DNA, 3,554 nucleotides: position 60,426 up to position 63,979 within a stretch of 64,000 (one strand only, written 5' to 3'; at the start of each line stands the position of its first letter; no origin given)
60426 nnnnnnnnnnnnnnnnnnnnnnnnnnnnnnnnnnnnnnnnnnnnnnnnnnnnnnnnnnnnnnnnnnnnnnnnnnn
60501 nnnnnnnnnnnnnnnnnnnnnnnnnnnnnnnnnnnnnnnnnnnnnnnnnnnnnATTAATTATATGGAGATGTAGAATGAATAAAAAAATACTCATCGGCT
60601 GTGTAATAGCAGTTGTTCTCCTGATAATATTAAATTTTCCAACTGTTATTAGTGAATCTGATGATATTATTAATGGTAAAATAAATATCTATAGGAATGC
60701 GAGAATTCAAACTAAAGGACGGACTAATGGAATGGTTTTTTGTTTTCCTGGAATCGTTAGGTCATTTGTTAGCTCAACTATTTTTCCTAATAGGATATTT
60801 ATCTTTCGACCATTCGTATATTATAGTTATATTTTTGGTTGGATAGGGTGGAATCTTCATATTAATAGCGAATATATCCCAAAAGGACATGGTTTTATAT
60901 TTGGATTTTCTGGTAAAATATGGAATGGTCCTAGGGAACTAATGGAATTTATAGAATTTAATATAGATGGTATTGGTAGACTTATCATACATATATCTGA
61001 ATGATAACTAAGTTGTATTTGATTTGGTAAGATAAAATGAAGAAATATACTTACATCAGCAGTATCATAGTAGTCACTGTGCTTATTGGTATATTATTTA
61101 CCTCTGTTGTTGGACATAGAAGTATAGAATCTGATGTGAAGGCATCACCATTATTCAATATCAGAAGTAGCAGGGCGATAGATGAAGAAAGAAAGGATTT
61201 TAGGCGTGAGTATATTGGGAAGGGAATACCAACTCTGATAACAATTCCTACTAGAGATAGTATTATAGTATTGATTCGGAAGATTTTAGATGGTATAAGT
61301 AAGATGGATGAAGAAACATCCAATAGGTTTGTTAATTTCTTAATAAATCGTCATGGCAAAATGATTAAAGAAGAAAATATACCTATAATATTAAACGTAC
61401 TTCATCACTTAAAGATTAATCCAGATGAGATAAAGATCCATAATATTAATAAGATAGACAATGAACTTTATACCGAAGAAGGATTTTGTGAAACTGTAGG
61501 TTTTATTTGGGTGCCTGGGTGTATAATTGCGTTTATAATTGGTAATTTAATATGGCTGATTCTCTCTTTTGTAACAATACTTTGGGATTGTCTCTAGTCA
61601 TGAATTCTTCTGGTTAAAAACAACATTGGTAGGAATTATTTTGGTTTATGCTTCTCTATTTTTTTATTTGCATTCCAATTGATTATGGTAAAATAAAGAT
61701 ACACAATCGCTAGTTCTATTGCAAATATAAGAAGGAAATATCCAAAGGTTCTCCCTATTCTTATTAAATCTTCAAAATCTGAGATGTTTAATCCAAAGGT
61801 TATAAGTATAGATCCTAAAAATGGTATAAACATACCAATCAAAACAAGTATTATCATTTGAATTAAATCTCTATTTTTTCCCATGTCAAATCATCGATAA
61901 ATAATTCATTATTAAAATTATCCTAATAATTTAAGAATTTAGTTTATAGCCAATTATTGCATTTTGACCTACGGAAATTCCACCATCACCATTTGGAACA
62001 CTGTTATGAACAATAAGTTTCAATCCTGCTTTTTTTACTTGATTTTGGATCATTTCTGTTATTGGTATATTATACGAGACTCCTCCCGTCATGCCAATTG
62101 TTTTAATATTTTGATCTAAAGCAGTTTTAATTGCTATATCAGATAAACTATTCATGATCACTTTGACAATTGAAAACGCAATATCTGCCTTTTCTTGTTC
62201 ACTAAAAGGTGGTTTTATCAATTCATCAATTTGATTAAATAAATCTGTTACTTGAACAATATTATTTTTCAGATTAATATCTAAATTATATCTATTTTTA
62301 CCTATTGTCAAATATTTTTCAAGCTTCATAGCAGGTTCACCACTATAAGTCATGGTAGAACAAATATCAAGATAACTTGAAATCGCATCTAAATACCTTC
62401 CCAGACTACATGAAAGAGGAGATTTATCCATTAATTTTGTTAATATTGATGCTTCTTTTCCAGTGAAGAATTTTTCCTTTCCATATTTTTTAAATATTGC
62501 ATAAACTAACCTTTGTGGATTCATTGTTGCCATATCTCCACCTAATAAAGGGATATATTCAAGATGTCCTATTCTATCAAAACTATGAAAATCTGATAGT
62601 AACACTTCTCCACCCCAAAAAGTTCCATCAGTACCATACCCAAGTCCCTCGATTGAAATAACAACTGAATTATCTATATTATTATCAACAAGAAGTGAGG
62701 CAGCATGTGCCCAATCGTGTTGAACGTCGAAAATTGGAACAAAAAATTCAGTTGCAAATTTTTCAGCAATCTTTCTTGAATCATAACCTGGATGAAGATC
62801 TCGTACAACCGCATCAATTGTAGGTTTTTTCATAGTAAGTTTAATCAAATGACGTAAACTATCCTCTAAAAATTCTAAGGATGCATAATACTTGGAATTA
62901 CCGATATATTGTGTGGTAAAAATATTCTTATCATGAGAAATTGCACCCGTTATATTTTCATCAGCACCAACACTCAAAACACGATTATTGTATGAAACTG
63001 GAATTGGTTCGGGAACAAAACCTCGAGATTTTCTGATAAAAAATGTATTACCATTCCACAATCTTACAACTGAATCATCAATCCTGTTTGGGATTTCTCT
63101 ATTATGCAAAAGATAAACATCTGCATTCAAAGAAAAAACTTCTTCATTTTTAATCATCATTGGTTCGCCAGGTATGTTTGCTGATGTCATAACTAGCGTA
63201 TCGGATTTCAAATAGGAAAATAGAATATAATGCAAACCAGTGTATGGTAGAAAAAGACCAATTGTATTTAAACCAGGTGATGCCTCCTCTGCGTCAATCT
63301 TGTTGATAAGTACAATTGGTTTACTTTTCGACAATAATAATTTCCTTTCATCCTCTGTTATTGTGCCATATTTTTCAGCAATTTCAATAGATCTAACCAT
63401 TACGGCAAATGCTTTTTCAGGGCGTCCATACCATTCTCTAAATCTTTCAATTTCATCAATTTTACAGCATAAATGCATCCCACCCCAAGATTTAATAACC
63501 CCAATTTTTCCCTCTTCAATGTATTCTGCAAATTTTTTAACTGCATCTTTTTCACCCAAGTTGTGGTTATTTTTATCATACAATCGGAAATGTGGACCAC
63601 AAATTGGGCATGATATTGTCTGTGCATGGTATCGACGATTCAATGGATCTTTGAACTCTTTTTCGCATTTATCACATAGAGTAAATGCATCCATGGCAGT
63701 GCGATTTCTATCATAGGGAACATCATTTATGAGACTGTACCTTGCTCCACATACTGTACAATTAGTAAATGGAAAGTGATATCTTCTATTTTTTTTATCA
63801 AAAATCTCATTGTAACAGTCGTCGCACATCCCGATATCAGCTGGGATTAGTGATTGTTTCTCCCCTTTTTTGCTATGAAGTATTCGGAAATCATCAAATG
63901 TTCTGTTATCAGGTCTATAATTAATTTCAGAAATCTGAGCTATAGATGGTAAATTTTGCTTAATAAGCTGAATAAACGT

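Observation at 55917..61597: Cell-surface locus: CARDB-like protein, beta-helix protein and a tandem array of four paralogous signal-anchored proteins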

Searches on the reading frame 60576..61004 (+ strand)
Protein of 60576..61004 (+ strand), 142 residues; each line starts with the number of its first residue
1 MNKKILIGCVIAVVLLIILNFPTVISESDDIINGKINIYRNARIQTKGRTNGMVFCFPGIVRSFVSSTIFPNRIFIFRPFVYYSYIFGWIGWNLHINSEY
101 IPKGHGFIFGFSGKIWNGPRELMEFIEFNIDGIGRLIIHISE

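Call 3: search_protein_families(library=pfam, proteins=[window:60576-61004:+], max_evalue=1)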
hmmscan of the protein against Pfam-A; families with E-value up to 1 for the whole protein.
window:60576-61004:+ (142 aa): 0 families

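Call 42: search_protein_families(library=ncbifam, proteins=[window:60576-61004:+], max_evalue=1)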
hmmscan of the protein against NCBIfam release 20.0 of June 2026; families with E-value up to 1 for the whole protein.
window:60576-61004:+ (142 aa): 1 family
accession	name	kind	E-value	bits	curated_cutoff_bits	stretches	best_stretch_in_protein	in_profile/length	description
TIGR04429.1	Phr_nterm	subfamily_domain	0.48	11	25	0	3-24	2-26/28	Phr family secreted Rap phosphatase inhibitor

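Call 66: find_homologous_proteins(query=window:60576-61004:+, max_evalue=0.01)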
Query window:60576-61004:+ (142 aa): 3 proteins with E <= 0.01 among 17 candidates.
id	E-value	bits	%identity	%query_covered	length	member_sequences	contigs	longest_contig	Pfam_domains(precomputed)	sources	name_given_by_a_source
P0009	2.2e-89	315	100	100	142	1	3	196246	-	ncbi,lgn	-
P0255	7.7e-29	119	46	100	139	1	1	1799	-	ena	-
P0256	1.2e-28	118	47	100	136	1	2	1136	-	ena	-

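Call 68: find_encoding_contigs(protein=P0255, flank=3000, max_places=2)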
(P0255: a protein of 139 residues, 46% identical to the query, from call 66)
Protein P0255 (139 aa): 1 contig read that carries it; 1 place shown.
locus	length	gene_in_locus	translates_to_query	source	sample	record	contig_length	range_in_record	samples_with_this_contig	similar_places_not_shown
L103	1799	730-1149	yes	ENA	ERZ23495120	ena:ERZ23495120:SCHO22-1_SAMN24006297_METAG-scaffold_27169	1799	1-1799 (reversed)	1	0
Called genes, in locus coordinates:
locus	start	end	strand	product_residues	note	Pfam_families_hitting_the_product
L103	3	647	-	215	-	?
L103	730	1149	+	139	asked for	-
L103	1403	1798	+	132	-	?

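Call 69: search_protein_families(library=phrogs, proteins=[window:60576-61004:+], max_evalue=0.01)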
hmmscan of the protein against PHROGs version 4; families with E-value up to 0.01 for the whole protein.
window:60576-61004:+ (142 aa): 0 families

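Call 70: search_protein_families(library=padloc, proteins=[window:60576-61004:+], max_evalue=0.01)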
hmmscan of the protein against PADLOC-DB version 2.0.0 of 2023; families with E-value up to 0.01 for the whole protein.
window:60576-61004:+ (142 aa): 0 families

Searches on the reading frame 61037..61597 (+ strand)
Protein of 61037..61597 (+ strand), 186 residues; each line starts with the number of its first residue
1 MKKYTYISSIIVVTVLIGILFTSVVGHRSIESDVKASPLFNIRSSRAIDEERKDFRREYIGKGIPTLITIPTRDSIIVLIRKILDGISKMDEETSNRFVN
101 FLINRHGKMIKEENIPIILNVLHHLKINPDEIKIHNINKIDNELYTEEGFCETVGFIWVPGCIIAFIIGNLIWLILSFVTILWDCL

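Call 3: search_protein_families(library=pfam, proteins=[window:61037-61597:+], max_evalue=1)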
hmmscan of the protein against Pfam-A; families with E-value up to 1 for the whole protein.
window:61037-61597:+ (186 aa): 0 families

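Call 42: search_protein_families(library=ncbifam, proteins=[window:61037-61597:+], max_evalue=1)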
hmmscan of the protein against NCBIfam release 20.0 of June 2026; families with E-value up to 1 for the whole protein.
window:61037-61597:+ (186 aa): 1 family
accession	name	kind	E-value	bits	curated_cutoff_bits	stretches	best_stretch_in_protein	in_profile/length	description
NF053869.1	DS1_2_antiphage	equivalog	0.049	12.8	315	1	76-144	75-141/337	anti-phage protein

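Call 69: search_protein_families(library=phrogs, proteins=[window:61037-61597:+], max_evalue=0.01)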
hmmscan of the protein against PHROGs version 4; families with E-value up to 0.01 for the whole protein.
window:61037-61597:+ (186 aa): 0 families

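Call 70: search_protein_families(library=padloc, proteins=[window:61037-61597:+], max_evalue=0.01)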
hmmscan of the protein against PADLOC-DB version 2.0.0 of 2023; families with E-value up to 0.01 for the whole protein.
window:61037-61597:+ (186 aa): 0 families

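Call 82: find_encoding_contigs(protein=window:61037-61597:+, flank=10000, max_places=4)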
Protein window:61037-61597:+ (186 aa): no gene with exactly this product is on record in the collection.

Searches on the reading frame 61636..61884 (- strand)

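Call 3: search_protein_families(library=pfam, proteins=[window:61636-61884:-], max_evalue=1)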
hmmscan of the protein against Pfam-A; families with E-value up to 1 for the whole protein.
window:61636-61884:- (82 aa): 3 families
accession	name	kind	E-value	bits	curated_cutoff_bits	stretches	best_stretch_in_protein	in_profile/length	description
PF16927.11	HisKA_7TM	-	0.058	13.7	28.6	1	10-56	168-214/224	N-terminal 7TM region of histidine kinase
PF19517.4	DUF6050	-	0.17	12.7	27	1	33-79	64-113/116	Family of unknown function (DUF6050)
PF24379.1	DUF7535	-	0.38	10.9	27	0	10-31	31-52/60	Family of unknown function (DUF7535)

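Call 42: search_protein_families(library=ncbifam, proteins=[window:61636-61884:-], max_evalue=1)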
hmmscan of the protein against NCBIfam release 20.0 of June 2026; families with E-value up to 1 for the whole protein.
window:61636-61884:- (82 aa): 2 families
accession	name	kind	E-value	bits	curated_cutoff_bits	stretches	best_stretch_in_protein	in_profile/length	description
NF041089.1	alpha_gluc_AglA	equivalog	0.011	14.6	650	1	35-72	88-125/464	alpha-glucosidase AglA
NF033218.1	anchor_AmaP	equivalog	0.052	13.3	55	1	10-68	11-67/166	alkaline shock response membrane anchor protein AmaP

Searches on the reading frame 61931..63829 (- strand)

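Call 27: search_protein_families(library=ncbifam, proteins=[window:61931-63829:-], max_evalue=0.00001)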
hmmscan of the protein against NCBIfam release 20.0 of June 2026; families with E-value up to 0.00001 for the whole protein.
window:61931-63829:- (632 aa): 4 families
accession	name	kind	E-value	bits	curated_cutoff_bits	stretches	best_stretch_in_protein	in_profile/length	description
TIGR00143.1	hypF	equivalog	8.1e-193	642.5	466.1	1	1-625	100-739/741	carbamoyltransferase HypF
TIGR03723.1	T6A_TsaD_YgjD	equivalog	1.2e-07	31.1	296.1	1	542-625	227-310/314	tRNA (adenosine(37)-N6)-threonylcarbamoyltransferase complex transferase subunit TsaD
TIGR00329.1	gcp_kae1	subfamily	4.6e-07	29.4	207.8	0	527-617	212-301/305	tRNA (adenosine(37)-N6)-threonylcarbamoyltransferase complex transferase subunit TsaD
TIGR00057.1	TIGR00057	equivalog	4.8e-06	25.9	123.2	1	93-267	7-190/202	L-threonylcarbamoyladenylate synthase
